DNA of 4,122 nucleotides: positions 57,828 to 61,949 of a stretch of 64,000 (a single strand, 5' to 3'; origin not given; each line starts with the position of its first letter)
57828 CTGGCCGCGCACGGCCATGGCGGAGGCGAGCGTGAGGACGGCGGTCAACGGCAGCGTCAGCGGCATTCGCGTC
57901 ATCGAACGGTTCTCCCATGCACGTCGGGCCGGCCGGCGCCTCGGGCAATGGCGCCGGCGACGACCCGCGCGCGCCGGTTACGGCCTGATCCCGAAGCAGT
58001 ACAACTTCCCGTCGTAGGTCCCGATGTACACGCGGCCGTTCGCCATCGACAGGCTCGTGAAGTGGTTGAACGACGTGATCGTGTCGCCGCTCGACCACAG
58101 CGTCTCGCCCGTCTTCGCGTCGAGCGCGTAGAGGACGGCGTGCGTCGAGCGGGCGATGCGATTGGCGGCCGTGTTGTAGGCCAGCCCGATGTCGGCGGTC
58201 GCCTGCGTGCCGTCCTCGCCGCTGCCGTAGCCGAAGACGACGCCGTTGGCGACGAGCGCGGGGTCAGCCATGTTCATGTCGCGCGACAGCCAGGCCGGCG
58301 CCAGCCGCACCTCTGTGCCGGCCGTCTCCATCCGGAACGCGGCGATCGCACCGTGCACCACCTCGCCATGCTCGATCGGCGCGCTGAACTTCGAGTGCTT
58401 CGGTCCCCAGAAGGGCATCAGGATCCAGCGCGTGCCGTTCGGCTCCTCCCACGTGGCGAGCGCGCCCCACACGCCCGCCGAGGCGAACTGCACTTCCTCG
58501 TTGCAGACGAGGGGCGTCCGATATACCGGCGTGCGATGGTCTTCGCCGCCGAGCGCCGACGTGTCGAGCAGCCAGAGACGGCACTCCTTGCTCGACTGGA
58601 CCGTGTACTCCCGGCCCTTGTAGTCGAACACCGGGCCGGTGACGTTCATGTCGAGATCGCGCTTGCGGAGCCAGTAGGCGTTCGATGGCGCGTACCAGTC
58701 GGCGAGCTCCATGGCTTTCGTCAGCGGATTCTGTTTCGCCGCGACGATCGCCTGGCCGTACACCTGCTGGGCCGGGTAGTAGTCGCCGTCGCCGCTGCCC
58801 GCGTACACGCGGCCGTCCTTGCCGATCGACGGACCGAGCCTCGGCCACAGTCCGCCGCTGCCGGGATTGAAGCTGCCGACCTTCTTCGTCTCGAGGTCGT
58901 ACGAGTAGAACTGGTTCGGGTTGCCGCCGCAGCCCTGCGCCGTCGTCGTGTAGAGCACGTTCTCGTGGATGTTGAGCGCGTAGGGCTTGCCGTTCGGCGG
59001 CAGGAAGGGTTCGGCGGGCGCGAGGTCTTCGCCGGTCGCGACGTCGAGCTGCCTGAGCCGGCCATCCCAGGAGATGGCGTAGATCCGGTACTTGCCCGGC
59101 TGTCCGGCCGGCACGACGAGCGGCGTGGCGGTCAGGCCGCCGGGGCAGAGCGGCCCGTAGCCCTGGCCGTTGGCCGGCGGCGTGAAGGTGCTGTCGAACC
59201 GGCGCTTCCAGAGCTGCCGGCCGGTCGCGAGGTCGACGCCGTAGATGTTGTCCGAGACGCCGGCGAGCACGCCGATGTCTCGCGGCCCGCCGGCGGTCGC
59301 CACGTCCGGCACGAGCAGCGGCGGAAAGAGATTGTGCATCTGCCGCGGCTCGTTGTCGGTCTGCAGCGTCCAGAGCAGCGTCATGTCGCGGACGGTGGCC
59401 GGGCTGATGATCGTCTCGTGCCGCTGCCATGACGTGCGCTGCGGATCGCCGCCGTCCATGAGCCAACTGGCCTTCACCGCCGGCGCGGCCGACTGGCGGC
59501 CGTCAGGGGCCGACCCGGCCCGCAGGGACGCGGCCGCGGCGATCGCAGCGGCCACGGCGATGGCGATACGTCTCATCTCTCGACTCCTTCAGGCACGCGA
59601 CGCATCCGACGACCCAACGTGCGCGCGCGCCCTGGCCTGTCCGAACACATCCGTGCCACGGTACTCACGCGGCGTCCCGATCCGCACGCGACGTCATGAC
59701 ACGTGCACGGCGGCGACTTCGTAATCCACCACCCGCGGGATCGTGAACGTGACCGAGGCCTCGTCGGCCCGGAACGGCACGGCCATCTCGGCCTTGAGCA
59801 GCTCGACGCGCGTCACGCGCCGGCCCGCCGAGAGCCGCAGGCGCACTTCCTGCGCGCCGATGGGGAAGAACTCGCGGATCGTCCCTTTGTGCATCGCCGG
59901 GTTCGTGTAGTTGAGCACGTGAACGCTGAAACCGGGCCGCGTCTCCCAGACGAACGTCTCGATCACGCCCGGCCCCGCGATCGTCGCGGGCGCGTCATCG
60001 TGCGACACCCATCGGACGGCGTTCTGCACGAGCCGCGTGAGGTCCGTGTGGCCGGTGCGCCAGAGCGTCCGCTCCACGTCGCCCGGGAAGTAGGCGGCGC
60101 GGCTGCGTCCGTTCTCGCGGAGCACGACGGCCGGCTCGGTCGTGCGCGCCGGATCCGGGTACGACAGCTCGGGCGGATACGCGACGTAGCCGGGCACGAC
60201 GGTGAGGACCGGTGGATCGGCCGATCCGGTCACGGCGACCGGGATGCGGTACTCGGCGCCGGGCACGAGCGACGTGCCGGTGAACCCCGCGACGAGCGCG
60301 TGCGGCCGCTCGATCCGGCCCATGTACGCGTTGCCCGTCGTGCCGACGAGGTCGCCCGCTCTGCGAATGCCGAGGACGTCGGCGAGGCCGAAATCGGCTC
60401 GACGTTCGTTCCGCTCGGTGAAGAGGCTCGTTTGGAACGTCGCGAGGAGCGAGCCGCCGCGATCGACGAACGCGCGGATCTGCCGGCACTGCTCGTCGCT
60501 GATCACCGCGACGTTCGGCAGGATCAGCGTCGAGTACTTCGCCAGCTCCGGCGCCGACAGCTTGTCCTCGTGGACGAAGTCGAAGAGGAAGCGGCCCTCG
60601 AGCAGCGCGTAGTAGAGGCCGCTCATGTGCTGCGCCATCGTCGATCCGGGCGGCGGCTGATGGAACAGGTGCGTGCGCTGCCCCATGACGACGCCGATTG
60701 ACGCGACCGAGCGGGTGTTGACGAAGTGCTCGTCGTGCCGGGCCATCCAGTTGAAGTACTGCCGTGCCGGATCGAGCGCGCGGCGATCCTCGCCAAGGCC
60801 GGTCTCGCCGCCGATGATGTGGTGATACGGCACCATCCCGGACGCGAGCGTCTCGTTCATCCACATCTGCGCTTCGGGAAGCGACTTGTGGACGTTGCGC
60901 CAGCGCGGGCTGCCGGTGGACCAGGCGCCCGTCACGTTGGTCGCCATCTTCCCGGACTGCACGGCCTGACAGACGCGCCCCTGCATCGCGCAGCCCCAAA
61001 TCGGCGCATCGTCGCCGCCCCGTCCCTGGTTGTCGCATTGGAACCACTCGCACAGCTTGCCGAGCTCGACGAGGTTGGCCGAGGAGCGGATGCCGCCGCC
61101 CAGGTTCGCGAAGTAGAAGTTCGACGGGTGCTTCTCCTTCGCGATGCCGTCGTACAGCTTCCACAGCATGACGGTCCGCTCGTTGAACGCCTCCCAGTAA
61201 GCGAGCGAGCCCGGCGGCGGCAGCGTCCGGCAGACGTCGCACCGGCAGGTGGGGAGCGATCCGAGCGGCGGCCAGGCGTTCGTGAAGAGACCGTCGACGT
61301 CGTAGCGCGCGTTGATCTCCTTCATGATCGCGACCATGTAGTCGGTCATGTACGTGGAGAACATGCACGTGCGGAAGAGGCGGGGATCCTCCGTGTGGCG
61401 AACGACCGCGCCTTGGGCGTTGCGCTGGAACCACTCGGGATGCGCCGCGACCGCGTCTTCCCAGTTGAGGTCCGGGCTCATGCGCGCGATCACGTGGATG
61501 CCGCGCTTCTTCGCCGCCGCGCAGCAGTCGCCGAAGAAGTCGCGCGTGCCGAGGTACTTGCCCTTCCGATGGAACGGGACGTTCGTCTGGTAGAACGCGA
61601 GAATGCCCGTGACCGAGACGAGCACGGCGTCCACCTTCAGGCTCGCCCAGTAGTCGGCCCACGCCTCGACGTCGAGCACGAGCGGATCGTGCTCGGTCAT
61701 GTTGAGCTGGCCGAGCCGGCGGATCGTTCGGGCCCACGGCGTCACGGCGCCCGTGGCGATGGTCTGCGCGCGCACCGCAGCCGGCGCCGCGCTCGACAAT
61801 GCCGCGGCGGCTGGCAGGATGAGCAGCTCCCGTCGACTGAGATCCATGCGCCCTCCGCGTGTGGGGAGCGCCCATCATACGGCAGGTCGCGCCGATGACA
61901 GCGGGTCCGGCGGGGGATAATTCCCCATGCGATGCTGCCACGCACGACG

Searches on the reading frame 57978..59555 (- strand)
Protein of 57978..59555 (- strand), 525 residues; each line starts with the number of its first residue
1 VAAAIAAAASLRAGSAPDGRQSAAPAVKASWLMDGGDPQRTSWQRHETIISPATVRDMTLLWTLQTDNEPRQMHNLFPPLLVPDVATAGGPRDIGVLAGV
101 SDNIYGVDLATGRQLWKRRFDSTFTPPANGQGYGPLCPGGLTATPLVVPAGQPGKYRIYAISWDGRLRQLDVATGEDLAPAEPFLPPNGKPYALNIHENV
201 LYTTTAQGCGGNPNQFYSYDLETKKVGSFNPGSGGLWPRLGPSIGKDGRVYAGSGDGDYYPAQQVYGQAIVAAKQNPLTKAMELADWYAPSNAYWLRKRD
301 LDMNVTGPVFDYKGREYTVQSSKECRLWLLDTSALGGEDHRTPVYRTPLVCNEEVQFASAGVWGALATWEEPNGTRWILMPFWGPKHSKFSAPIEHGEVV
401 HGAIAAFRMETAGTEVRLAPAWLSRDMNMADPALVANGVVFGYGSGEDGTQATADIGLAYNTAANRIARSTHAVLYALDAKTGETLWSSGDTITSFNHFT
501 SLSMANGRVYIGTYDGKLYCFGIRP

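Call 23: search_protein_families(library=pfam, proteins=[window:57978-59555:-], max_evalue=0.0001)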
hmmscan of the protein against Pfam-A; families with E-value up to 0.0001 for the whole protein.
window:57978-59555:- (525 aa): 3 families
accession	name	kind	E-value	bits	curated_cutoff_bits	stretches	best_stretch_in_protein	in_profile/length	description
PF13360.13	PQQ_2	-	5.3e-11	43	27.6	0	55-225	90-228/233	Outer membrane protein assembly factor BamB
PF13570.13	Beta-prop_ACSF4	-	2.2e-06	27.7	133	0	471-521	27-76/329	Beta-alanine-activating enzyme, beta-propeller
PF01011.28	PQQ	-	8.3e-06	25.2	26.7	0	31-177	1-136/595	Glucose/ethanol/alcohol dehydrogenase, beta-propeller domain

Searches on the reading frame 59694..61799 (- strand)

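Call 23: search_protein_families(library=pfam, proteins=[window:59694-61799:-], max_evalue=0.0001)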
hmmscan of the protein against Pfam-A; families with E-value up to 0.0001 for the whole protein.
window:59694-61799:- (701 aa): 2 families
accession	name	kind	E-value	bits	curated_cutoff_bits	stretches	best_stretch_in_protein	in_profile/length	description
PF14871.12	GHL6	-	6.1e-17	62.5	35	1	43-174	1-131/132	Hypothetical glycosyl hydrolase 6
PF08532.16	Glyco_hydro_42M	-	7.4e-08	32.6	25.8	1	388-467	28-103/207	Beta-galactosidase trimerisation domain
